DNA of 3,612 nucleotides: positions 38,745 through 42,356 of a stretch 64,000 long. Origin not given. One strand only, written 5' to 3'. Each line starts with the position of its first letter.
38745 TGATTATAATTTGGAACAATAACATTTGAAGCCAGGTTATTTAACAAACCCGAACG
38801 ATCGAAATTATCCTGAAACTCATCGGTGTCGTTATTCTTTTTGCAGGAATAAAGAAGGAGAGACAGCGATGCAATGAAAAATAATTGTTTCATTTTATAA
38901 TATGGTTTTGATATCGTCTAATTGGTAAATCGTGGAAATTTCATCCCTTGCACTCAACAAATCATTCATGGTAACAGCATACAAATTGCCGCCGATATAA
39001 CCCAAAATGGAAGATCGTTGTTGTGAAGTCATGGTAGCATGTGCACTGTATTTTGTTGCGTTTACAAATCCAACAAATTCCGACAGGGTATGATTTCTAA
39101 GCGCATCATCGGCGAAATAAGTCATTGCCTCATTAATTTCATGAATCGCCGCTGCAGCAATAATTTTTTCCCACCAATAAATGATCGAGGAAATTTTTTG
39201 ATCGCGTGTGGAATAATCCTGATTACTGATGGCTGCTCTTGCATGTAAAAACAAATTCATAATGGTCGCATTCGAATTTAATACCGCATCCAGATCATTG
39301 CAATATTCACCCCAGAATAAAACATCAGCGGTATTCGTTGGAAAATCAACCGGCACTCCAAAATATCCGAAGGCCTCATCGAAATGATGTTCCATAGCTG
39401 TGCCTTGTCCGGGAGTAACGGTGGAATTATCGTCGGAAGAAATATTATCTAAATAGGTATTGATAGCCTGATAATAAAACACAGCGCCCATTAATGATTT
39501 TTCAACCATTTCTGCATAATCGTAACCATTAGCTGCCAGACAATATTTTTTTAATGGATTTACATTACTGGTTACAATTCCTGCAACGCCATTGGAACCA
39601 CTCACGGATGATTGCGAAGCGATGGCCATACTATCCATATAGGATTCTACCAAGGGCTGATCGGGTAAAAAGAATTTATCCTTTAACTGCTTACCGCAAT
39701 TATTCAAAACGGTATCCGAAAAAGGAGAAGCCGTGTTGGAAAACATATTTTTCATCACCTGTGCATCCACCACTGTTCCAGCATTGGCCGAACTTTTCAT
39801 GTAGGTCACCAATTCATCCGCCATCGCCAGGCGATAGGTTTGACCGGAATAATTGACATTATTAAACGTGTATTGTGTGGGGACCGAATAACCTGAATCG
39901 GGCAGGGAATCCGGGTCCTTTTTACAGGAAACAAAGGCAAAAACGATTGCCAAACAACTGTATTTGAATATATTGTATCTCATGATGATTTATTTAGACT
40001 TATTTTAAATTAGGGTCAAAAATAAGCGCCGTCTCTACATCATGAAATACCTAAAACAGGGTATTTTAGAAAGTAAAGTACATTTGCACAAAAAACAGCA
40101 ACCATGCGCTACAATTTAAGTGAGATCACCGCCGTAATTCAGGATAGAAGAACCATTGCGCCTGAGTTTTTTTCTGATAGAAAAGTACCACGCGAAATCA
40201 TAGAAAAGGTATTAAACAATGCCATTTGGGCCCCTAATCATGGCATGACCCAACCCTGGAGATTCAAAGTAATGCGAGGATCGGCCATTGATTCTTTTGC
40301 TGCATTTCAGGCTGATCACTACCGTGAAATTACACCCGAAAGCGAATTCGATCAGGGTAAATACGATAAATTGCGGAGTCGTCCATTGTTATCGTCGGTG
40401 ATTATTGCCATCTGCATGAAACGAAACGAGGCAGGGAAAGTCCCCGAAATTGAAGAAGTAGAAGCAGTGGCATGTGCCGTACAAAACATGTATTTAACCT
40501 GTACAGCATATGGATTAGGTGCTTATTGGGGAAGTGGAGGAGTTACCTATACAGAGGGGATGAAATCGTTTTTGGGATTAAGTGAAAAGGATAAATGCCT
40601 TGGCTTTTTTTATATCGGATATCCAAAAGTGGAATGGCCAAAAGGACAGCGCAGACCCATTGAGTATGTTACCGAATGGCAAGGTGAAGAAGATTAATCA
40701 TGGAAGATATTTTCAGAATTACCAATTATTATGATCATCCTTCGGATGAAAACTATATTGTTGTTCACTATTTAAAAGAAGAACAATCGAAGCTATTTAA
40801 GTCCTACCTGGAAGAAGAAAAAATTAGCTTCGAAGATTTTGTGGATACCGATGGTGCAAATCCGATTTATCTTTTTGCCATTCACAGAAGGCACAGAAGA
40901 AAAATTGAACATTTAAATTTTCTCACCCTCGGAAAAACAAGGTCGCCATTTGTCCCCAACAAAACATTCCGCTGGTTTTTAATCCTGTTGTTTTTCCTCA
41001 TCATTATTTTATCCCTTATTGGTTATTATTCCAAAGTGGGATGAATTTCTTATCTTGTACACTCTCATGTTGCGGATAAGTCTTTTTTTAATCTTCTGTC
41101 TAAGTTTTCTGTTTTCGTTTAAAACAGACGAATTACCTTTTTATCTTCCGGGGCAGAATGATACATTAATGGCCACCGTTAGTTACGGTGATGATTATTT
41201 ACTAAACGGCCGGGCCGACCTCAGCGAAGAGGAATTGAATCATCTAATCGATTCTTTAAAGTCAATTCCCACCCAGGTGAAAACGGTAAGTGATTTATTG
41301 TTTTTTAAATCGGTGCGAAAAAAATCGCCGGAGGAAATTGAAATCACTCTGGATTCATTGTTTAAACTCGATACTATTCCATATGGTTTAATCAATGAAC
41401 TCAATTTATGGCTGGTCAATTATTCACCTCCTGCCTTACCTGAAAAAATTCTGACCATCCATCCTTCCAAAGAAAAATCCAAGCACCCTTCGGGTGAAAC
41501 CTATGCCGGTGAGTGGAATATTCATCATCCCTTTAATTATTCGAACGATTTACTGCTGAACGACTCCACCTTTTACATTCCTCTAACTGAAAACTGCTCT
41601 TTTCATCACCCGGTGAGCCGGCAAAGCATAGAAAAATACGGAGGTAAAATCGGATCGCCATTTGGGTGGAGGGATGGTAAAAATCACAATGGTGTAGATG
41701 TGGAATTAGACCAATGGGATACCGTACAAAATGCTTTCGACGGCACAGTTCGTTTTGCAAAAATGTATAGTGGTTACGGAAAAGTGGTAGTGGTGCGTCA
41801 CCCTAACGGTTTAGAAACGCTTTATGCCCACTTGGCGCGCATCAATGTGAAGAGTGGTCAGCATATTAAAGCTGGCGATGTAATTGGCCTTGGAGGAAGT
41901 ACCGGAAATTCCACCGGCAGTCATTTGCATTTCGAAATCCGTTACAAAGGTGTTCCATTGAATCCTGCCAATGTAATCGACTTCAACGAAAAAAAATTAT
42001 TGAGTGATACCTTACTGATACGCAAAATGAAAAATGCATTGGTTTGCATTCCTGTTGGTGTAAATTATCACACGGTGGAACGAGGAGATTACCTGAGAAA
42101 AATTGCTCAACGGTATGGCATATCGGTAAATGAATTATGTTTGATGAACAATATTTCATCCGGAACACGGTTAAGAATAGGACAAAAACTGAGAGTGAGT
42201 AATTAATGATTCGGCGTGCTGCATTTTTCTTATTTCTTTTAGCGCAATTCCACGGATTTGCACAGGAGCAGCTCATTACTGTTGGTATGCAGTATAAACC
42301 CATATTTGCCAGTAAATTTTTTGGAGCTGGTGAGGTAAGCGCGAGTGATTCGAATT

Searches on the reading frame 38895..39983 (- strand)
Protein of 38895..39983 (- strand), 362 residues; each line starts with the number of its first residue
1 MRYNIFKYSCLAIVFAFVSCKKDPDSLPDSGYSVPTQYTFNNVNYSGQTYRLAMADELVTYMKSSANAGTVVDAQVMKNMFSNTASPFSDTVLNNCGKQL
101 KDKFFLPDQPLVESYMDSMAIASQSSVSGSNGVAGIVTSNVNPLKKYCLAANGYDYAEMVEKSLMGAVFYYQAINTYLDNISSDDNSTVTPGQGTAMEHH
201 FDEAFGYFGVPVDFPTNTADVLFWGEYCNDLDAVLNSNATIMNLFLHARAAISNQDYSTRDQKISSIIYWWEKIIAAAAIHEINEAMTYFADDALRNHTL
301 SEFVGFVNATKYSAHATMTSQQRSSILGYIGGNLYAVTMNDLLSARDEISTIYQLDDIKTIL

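Call 86: search_protein_families(library=pfam, proteins=[window:38895-39983:-], max_evalue=0.00001)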
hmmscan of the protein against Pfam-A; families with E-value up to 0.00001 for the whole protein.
window:38895-39983:- (362 aa): 1 family
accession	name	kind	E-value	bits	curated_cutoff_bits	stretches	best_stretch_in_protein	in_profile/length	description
PF16148.10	DUF4856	-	4.2e-33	115.2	22.3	1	40-317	6-310/358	Domain of unknown function (DUF4856)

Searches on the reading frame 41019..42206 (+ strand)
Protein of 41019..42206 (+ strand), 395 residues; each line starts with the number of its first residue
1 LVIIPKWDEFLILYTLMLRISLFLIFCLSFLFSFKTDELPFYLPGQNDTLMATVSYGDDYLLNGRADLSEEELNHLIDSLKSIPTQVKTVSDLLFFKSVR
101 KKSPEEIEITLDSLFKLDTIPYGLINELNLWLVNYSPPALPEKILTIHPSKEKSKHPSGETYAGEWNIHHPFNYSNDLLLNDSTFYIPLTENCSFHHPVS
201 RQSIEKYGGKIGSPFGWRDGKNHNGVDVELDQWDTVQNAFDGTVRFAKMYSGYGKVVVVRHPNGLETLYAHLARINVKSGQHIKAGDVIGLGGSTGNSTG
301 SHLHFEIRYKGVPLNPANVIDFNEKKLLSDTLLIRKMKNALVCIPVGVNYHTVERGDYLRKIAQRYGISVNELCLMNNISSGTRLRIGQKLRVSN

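Call 86: search_protein_families(library=pfam, proteins=[window:41019-42206:+], max_evalue=0.00001)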
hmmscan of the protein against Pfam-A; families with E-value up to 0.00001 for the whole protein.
window:41019-42206:+ (395 aa): 2 families
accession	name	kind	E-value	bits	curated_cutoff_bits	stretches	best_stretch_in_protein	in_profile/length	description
PF01551.29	Peptidase_M23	-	1.7e-31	108.7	28.7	1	222-316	2-96/96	Peptidase family M23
PF01476.26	LysM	-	4.5e-15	55.8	20.9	1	351-393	1-42/43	LysM domain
